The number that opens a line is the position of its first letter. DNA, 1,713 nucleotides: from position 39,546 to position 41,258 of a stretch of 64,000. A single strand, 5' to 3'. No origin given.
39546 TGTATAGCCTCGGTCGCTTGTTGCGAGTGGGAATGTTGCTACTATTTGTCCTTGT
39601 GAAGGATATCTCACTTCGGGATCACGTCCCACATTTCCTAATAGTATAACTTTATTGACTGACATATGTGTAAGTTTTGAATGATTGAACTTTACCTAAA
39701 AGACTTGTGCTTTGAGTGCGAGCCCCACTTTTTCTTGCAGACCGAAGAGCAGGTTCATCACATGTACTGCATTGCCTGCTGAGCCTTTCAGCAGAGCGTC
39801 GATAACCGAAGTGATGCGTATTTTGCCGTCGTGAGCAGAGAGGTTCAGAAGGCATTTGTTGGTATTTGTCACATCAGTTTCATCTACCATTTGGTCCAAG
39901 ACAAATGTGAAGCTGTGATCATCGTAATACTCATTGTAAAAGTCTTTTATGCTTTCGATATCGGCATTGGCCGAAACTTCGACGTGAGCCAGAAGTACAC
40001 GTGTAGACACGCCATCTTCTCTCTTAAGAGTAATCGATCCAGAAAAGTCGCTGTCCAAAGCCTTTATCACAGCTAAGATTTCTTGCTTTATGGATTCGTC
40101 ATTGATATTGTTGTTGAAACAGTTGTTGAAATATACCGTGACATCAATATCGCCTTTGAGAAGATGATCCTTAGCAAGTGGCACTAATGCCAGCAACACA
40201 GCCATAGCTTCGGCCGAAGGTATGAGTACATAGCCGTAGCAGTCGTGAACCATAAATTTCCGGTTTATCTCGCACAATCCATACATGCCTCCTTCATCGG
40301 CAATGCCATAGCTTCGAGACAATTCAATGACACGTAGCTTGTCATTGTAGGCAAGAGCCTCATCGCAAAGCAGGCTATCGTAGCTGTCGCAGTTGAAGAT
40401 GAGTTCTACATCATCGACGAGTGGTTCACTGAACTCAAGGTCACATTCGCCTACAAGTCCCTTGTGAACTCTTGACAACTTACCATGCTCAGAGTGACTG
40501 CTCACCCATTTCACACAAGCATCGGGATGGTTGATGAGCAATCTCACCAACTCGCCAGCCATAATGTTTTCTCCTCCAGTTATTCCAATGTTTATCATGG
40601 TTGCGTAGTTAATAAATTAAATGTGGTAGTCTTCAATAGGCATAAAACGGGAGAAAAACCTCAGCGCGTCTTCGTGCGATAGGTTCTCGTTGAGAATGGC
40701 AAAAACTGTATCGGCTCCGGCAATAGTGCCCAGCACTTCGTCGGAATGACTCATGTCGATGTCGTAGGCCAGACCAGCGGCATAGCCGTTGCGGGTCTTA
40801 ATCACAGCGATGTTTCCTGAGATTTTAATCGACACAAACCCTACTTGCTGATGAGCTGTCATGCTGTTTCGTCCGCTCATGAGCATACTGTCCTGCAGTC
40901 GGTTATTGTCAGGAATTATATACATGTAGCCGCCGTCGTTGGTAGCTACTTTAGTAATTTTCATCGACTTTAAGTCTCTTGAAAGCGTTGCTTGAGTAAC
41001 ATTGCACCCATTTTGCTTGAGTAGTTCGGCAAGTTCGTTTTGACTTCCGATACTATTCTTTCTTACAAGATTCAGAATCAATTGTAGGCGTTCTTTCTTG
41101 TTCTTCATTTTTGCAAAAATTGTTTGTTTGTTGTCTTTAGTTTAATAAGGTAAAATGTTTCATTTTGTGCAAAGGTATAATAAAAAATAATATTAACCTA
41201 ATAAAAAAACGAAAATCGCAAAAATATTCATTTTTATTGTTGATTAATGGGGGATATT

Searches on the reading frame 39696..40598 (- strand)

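Call 78: search_protein_families(library=pfam, max_evalue=0.001, proteins=[window:39696-40598:-])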
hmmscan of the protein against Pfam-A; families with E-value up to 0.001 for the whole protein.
window:39696-40598:- (300 aa): 2 families
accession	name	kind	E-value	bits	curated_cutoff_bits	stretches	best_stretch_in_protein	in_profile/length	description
PF22698.1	Semialdhyde_dhC_1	-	1.8e-08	34.9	27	1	204-267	97-164/165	Semialdehyde dehydrogenase, dimerisation domain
PF01118.30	Semialdhyde_dh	-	1.5e-06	29.1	26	1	3-114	1-116/121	Semialdehyde dehydrogenase, NAD binding domain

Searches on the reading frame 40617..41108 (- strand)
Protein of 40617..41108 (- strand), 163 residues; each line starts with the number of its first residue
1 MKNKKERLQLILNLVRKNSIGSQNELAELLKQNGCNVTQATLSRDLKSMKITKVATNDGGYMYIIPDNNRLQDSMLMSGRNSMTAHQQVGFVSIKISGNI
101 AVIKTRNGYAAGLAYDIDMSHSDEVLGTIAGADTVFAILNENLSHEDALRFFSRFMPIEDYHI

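Call 78: search_protein_families(library=pfam, max_evalue=0.001, proteins=[window:40617-41108:-])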
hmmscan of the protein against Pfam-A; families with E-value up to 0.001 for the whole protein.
window:40617-41108:- (163 aa): 2 families
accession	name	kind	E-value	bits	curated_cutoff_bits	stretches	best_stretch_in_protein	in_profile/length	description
PF01316.27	Arg_repressor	-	1.1e-21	76.8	27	1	3-69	2-68/70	Arginine repressor, DNA binding domain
PF02863.23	Arg_repressor_C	-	4.1e-18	65.4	25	1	90-148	4-62/68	Arginine repressor, C-terminal domain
